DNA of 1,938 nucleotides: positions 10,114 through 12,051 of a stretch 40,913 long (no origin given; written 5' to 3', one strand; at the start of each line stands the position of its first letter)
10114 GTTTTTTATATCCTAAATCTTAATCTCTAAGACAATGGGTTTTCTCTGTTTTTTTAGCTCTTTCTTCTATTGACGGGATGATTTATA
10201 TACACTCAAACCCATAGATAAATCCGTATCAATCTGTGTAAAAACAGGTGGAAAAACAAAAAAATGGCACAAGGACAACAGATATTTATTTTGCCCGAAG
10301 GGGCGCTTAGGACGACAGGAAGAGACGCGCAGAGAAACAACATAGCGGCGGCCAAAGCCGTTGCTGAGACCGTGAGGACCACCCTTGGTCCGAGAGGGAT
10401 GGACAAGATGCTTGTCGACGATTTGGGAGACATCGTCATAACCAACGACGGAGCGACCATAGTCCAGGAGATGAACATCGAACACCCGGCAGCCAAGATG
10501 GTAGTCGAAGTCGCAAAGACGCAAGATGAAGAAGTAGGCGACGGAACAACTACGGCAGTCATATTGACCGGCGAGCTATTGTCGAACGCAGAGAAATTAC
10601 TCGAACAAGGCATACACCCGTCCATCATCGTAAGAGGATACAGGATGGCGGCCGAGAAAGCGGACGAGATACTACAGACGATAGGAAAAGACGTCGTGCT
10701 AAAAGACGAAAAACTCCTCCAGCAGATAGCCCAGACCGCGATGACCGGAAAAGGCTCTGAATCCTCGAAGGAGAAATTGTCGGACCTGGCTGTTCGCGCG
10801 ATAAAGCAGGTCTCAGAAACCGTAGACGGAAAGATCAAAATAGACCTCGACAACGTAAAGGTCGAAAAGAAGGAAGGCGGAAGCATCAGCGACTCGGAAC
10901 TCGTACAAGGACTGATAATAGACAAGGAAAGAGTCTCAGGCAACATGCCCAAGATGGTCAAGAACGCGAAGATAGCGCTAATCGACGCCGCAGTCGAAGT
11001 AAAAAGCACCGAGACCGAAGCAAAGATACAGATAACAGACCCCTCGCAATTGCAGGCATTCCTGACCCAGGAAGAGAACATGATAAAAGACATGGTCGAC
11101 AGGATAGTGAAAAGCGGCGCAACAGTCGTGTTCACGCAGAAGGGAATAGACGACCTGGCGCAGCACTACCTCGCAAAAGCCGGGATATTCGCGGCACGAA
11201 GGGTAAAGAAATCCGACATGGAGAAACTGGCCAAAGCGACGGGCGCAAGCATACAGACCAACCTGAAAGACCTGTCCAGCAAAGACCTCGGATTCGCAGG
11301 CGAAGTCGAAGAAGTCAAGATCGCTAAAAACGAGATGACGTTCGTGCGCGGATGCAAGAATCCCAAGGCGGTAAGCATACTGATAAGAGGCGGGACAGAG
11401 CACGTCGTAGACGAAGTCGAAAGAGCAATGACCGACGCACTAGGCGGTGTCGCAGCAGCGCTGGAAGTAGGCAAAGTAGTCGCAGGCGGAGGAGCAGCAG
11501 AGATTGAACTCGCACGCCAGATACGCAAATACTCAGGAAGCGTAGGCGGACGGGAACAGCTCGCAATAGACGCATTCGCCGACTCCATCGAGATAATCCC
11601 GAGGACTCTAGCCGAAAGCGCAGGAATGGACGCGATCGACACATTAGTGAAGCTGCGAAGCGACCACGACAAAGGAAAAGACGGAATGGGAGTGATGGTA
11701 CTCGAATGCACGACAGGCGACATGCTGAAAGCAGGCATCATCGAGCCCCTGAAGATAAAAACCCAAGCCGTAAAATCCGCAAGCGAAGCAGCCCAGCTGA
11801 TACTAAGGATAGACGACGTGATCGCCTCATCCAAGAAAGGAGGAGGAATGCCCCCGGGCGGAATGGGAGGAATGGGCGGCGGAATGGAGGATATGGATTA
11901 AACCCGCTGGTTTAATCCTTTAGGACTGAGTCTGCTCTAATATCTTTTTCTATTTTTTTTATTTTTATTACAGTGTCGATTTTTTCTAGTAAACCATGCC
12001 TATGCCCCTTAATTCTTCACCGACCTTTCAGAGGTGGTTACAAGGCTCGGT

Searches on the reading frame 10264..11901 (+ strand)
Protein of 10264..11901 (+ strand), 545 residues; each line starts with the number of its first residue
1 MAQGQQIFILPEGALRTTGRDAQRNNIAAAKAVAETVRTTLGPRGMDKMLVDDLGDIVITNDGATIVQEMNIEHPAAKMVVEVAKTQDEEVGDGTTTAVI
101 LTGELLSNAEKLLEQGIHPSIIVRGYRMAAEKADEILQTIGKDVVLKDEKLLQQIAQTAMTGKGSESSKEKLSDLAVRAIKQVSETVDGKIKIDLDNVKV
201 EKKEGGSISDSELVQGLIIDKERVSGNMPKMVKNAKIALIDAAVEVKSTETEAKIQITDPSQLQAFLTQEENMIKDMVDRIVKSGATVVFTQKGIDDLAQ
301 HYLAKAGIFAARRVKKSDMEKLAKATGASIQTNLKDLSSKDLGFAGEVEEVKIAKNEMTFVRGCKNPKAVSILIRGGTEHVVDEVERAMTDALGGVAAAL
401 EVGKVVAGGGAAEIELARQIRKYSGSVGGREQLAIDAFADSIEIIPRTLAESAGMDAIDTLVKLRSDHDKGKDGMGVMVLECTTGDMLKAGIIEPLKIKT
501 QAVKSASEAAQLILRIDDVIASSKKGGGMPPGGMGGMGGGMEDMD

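Call 39: list_cluster_members(proteins=[window:10264-11901:+, window:2430-3839:+, window:38787-40646:+, window:26122-26985:+, window:37353-37835:+, window:22346-24280:-, window:24336-25580:-, window:32347-34683:-])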
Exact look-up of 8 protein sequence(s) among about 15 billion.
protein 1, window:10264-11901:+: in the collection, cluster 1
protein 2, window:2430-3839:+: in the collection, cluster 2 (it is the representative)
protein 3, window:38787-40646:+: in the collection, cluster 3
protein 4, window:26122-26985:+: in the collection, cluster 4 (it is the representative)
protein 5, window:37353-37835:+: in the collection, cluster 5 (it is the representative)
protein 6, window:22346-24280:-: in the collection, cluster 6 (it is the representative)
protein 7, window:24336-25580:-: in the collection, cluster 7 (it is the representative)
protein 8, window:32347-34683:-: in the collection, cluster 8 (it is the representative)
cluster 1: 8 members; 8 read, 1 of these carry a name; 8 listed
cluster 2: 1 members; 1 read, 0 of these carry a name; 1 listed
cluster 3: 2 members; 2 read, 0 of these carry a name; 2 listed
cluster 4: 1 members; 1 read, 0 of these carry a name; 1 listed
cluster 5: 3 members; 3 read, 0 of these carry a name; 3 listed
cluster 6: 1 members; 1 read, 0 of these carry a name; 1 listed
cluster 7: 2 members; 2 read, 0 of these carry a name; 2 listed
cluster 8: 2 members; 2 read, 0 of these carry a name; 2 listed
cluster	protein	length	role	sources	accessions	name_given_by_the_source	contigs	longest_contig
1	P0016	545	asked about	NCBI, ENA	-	-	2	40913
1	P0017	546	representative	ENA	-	-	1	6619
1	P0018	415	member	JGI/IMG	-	chaperonin GroEL (HSP60 family)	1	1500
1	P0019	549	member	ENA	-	-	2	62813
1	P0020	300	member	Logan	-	-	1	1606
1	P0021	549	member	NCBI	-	-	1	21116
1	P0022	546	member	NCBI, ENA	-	-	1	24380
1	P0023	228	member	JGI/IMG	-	-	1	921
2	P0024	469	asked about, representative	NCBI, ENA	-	-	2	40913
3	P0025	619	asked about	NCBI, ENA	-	-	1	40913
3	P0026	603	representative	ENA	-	-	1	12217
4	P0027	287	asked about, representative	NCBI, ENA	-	-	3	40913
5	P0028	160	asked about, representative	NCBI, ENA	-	-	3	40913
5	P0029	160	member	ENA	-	-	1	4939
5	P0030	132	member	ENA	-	-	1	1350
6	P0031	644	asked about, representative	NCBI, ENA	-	-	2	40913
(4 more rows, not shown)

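Call 58: find_homologous_proteins(query=window:10264-11901:+, max_evalue=1e-100)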
Query window:10264-11901:+ (545 aa): 8000 proteins with E <= 1e-100 among 8000 candidates; the best 120 are listed.
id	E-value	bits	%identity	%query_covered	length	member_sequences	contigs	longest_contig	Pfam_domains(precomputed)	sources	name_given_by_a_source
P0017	0.0e+0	1098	97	100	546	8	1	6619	PF00118.30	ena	-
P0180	0.0e+0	1078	96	100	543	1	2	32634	PF00118.30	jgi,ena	-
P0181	0.0e+0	1074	95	96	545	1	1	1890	PF00118.30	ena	-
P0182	0.0e+0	1072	95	100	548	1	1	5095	PF00118.30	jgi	jgi:thermosome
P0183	0.0e+0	1070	95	96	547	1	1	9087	PF00118.30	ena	-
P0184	0.0e+0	1069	95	96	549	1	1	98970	PF00118.30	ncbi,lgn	ncbi:MAG: thermosome subunit beta [Candidatus Altiarchaeia archaeon]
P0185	0.0e+0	1067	94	96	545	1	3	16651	PF00118.30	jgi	jgi:thermosome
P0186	0.0e+0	1066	94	96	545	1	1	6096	PF00118.30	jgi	jgi:thermosome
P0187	0.0e+0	1064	95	96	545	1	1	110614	PF00118.30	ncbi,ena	-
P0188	0.0e+0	1031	91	97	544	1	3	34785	PF00118.30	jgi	-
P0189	1.0e-272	923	95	83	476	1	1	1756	PF00118.30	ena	-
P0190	3.9e-271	918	81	96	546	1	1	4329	PF00118.30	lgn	-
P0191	3.5e-269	912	81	97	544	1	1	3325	PF00118.30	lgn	-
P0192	3.3e-268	908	80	96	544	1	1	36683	PF00118.30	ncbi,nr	ncbi:MAG: thermosome subunit alpha [Candidatus Altiarchaeota archaeon]|nr:thermosome subunit alpha [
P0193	8.1e-268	907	80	96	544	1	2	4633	PF00118.30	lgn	-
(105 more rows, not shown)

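Call 69: search_protein_families(library=ncbifam, proteins=[P0031], max_evalue=0.01)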
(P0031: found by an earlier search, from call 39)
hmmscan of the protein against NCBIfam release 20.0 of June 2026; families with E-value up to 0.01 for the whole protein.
P0031 (644 aa): 1 family
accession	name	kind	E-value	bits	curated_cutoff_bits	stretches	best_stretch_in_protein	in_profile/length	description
NF045849.1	ICE_MMCAP2_0565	equivalog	3.8e-06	26.5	40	1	46-96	23-74/80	Mbov_0395 family pilin-like conjugal transfer protein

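Call 96: predict_structure(alignment_id=A4)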
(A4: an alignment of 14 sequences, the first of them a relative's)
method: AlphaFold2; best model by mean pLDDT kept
length: 644 residues; sequences in the alignment: 14
mean_pLDDT: 44.6   pTM: 0.33
mean pLDDT of the five models: 44.6, 44.5, 43.2, 42.9, 40.2
residues with pLDDT >= 90: 6; 70-90: 121; 50-70: 103; < 50: 414
segments of 3 or more residues with pLDDT < 50: 18-20, 208-432, 443-463, 465-477, 492-633, 639-644
pLDDT, mean of each block of 10 residues (from residue 1): 58 56 58 71 78 84 86 87 81 70 58 57 65 76 82 88 88 89 80 66 60 27 27 35 28 27 23 24 25 23 25 20 24 23 19 20 23 23 19 21 25 28 35 52 44 44 47 46 60 40 31 24 23 24 25 31 40 35 30 31 33 31 37 48 36
secondary structure, 60 per line:
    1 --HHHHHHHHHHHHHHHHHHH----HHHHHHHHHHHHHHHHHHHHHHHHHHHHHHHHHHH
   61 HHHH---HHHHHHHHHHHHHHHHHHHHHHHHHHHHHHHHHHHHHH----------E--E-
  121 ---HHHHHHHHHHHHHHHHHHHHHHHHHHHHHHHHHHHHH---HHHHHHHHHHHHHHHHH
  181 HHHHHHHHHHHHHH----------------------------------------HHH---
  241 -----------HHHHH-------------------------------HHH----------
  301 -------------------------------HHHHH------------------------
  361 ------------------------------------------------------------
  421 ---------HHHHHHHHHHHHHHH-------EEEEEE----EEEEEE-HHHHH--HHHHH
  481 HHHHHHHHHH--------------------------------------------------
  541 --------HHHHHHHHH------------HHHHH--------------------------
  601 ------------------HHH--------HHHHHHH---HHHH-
elements in order: H3-21 H26-64 H68-105 H124-160 H164-194 H252-256 H332-336 H430-444 E452-457 E462-467 H469-473 H476-490 H549-557 H570-574 H630-636 H640-643

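Call 98: fold_search(model_id=the predicted structure, library=pdb)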
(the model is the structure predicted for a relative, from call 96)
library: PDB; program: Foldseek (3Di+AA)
matches with E <= 10: 590; with E <= 0.001: 0
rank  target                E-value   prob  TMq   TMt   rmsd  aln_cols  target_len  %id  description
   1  5kt3_A                1.7e-02  0.99  0.12  0.19   5.3       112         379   12  Teranry complex of human DNA polymerase iota(26-445) inserting dCMPNPP opposite template G in the presence of Mn2+ (released 2016-08-31)
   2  5ffe_B                3.4e-02  0.93  0.09  0.32  19.6       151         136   10  CopM in the Ag-bound form (by soaking) (released 2016-09-07)
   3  5ffc_B                3.6e-02  0.93  0.08  0.33  19.9       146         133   11  CopM in the Cu(II)-bound form (released 2016-09-07)
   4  5fej_A                4.6e-02  0.96  0.10  0.37  18.5       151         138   10  CopM in the Cu(I)-bound form (released 2016-09-07)
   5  5ffe_A                5.1e-02  0.89  0.09  0.32  19.6       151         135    8  CopM in the Ag-bound form (by soaking) (released 2016-09-07)
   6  5ffa                  6.1e-02  0.87  0.09  0.32  19.6       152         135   11  CopM (with an N-terminal His-tag) in the apo form (released 2016-09-07)
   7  5ffd                  6.1e-02  0.85  0.09  0.31  19.5       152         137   11  CopM in the Ag-bound form (by co-crystallization) (released 2016-09-07)
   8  5fej_B                6.8e-02  0.93  0.10  0.36  18.4       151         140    9  CopM in the Cu(I)-bound form (released 2016-09-07)
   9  5ffc_A                6.8e-02  0.85  0.09  0.32  18.1       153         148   11  CopM in the Cu(II)-bound form (released 2016-09-07)
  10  7w63_A                6.8e-02  0.60  0.08  0.12   8.0       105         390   16  Crystal structure of minor pilin TcpB from Vibrio cholerae (released 2022-11-09)
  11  3q8r_B                9.1e-02  0.93  0.12  0.19   5.4       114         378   12  Human DNA polymerase iota incorporating dGTP opposite 8-oxo-guanine (released 2011-02-23)
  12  8evf_A                1.2e-01  0.84  0.12  0.17   5.9       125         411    8  HUMAN DNA POLYMERASE ETA EXTENSION COMPLEX WITH AN INCOMING DCTP (released 2023-08-02)
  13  5m4y_C                1.4e-01  0.84  0.15  0.39   8.5       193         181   10  Crystal structure of the Sec3/Sso2 complex at 2.20 angstrom resolution (released 2017-02-08)
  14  7nv1_A                1.5e-01  0.51  0.10  0.14   6.1       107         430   15  Human Pol Kappa holoenzyme with Ub-PCNA (released 2021-11-03)
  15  9eqb                  1.7e-01  0.57  0.10  0.31  20.1       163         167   15  Iron loaded mitochondrial ferritin H57A/E61A/E64A variant exposed to oxygen for 20 minutes (released 2025-04-16)
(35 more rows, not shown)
